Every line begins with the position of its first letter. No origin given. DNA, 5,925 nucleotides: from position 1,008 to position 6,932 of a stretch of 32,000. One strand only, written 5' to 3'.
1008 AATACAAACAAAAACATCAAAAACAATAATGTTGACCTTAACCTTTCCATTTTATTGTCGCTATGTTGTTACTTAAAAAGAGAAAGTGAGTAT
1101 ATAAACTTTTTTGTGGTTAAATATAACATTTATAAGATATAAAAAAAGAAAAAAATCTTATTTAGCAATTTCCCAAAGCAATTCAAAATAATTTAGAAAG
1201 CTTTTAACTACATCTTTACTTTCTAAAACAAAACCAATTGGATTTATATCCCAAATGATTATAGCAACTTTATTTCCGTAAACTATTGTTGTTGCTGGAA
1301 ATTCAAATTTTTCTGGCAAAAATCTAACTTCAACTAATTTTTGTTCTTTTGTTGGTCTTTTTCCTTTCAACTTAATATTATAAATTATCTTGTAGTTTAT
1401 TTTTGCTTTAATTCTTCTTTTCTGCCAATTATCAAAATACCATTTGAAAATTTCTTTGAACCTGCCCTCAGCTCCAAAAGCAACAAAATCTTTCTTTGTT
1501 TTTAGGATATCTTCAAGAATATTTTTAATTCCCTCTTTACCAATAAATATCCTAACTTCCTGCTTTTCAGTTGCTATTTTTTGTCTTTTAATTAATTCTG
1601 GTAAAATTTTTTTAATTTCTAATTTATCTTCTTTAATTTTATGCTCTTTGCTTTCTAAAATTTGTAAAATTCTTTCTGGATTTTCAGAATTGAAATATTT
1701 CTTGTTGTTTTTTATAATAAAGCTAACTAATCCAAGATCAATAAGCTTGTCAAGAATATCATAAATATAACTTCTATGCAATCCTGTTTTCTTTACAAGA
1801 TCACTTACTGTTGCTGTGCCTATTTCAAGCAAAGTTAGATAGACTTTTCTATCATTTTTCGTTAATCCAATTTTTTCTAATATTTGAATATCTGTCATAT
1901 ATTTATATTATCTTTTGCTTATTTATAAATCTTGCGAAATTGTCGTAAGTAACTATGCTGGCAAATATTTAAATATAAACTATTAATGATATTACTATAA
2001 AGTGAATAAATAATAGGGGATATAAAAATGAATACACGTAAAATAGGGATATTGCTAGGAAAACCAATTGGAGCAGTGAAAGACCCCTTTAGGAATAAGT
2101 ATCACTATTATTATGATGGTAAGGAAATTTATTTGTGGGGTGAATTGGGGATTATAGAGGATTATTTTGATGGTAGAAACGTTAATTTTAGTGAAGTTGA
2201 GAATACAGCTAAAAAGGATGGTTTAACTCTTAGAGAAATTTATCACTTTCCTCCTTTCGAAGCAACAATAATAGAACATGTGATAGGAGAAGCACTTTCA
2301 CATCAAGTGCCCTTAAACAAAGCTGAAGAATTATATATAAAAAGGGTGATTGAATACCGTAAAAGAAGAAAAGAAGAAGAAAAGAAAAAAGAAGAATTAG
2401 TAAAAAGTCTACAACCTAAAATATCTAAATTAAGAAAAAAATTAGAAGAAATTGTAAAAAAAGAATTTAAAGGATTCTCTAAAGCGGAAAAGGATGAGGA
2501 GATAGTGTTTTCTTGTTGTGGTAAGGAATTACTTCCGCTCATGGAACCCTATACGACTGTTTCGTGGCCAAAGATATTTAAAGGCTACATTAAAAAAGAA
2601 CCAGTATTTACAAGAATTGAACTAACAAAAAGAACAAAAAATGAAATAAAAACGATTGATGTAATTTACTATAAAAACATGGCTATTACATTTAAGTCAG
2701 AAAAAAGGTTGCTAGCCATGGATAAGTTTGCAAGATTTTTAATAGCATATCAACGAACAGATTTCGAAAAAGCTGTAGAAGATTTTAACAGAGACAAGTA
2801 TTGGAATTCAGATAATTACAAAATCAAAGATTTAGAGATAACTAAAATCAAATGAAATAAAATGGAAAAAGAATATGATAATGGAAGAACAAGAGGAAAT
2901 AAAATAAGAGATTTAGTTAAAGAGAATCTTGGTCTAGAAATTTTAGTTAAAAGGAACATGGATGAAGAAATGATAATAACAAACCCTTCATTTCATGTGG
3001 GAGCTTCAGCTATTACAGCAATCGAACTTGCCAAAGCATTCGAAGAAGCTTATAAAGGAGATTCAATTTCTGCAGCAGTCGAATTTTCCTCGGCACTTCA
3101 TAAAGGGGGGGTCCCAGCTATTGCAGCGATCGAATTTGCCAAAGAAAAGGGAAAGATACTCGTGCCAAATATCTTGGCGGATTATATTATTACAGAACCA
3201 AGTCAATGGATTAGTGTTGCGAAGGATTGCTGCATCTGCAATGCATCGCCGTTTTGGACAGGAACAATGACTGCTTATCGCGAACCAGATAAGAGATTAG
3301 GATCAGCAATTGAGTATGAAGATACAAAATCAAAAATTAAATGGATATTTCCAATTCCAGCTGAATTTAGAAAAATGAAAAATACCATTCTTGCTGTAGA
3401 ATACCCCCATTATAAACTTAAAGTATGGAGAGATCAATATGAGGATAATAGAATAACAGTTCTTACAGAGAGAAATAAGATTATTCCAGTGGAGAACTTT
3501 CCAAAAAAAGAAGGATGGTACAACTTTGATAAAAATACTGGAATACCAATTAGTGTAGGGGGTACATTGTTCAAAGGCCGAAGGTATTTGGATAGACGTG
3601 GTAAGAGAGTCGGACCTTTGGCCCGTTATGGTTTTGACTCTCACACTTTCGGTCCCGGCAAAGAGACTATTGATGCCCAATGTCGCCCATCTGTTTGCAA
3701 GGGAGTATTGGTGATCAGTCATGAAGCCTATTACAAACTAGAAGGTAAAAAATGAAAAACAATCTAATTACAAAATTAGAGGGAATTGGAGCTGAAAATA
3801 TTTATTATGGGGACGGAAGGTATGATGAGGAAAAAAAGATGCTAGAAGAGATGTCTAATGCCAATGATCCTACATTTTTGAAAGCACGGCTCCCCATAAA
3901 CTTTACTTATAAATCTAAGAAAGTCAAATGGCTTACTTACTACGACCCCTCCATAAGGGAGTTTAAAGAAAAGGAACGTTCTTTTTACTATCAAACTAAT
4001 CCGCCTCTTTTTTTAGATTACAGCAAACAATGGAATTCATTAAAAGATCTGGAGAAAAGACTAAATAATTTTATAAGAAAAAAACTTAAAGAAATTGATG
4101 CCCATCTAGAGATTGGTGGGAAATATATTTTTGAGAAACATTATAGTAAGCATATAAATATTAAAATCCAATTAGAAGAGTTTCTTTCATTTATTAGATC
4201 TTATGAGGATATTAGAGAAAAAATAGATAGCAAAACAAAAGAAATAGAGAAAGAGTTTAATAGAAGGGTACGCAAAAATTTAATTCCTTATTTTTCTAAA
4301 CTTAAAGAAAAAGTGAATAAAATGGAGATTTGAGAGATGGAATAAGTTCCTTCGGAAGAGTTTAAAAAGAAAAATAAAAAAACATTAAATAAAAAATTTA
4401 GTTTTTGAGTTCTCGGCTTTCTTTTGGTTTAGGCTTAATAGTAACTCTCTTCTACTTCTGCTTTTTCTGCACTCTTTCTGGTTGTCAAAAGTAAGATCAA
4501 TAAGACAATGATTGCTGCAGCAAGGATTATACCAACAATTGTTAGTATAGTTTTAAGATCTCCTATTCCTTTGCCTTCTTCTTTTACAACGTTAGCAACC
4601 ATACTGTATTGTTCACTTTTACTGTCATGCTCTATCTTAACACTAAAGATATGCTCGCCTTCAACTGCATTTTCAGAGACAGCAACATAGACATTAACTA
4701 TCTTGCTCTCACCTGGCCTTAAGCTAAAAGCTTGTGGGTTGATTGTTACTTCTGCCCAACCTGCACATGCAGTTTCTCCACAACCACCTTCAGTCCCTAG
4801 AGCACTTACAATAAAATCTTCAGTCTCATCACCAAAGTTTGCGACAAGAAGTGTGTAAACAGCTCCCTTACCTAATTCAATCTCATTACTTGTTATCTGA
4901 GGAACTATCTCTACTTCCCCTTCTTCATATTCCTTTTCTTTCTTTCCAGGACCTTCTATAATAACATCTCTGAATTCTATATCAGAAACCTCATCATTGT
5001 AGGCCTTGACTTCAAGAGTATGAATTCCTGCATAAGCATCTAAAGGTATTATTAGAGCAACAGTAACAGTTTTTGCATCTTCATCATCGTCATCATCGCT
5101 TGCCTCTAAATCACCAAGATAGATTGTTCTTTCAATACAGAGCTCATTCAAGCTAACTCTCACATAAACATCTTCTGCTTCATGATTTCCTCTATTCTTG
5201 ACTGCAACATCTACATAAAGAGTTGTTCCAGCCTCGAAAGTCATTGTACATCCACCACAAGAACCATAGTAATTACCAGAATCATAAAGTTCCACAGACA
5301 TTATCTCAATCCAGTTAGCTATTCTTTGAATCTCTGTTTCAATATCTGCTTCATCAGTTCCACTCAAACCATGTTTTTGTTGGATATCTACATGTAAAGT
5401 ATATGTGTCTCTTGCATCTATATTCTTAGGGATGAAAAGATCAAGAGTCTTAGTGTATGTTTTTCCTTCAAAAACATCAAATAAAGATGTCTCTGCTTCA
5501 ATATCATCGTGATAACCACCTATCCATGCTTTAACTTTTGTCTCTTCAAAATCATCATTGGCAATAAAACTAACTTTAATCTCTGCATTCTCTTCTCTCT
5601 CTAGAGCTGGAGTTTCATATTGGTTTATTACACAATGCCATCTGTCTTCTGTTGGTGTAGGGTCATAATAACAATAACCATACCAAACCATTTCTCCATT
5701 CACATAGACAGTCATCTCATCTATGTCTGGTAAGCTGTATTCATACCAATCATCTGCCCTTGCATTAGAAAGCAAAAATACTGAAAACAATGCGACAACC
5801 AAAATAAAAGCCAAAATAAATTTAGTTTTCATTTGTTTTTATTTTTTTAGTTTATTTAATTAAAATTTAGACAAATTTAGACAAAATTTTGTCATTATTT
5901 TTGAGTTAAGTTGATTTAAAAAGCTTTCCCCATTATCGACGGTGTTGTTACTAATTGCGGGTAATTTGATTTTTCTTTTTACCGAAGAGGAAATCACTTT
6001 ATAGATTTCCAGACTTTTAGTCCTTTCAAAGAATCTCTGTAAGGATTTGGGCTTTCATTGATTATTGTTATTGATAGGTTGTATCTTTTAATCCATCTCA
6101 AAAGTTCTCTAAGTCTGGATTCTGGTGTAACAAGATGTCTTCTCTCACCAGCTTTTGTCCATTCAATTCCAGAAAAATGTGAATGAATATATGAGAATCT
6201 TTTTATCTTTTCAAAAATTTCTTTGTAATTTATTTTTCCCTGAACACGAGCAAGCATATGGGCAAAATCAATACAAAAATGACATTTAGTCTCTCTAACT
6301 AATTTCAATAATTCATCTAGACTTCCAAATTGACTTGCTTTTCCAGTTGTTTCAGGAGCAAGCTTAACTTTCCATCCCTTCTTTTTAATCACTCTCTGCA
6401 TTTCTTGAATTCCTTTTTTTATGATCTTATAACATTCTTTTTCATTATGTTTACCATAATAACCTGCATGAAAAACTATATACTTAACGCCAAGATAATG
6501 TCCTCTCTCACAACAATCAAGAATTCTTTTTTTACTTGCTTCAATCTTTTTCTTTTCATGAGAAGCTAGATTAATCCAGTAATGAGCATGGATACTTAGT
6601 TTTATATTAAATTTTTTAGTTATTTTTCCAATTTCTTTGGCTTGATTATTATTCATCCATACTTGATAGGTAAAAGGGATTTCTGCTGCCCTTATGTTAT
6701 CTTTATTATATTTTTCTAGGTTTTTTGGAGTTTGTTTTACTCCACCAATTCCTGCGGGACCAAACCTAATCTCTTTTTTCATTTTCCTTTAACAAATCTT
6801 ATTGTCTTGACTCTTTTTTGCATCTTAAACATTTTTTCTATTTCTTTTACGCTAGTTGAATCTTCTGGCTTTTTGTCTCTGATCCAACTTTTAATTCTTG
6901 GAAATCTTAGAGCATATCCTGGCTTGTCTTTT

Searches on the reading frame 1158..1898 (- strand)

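Call 37: search_protein_families(library=pfam, proteins=[window:1158-1898:-], max_evalue=0.001)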
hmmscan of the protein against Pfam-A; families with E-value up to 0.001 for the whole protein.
window:1158-1898:- (246 aa): 5 families
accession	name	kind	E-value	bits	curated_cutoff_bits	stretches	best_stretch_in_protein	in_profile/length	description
PF01978.25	TrmB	-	9.3e-15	54.7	25.6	1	7-68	1-62/68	Sugar-specific transcriptional regulator TrmB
PF08221.17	HTH_9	-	4.1e-05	24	23.4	1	18-60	17-59/62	RNA polymerase III subunit RPC82 helix-turn-helix domain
PF01022.26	HTH_5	-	0.00011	22.4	22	1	21-59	8-46/47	Bacterial regulatory protein, arsR family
PF01047.28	MarR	-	0.00021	21.5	24.6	1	22-62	11-51/59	MarR family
PF13730.12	HTH_36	-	0.00034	20.8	25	1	11-58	2-55/55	Helix-turn-helix domain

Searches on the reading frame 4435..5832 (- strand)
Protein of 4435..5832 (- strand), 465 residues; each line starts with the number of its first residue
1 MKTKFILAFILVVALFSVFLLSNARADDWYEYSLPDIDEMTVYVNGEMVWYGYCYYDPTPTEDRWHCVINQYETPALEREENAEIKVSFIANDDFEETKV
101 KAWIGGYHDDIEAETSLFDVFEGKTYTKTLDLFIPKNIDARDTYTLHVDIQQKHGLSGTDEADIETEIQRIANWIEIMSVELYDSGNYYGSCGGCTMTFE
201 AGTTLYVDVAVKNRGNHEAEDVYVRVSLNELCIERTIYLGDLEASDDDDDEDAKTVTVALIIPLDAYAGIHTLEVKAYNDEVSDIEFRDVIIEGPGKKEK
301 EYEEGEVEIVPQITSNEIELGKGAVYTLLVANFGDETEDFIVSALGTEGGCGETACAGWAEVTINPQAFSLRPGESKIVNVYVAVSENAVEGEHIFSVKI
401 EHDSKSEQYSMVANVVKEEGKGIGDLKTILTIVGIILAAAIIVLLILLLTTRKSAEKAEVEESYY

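Call 37: search_protein_families(library=pfam, proteins=[window:4435-5832:-], max_evalue=0.001)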
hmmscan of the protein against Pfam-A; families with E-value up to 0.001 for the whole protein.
window:4435-5832:- (465 aa): 2 families
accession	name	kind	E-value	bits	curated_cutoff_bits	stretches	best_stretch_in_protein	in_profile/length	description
PF10633.15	NPCBM_assoc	-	1.2e-07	32.3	24.4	0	357-400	32-75/78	NPCBM-associated, NEW3 domain of alpha-galactosidase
PF11614.14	FixG_C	-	9.9e-05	22.9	25.6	0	325-407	34-108/119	IG-like fold at C-terminal of FixG, putative oxidoreductase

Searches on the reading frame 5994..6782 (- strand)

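Call 37: search_protein_families(library=pfam, proteins=[window:5994-6782:-], max_evalue=0.001)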
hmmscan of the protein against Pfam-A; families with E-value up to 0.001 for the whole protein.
window:5994-6782:- (262 aa): 2 families
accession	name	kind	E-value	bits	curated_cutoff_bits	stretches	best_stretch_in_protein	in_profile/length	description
PF01261.30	AP_endonuc_2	-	2.8e-26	93.2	31.1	1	43-257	25-245/249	Xylose isomerase-like TIM barrel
PF03851.20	UvdE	-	0.00046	20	24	1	43-179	83-215/275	UV-endonuclease UvdE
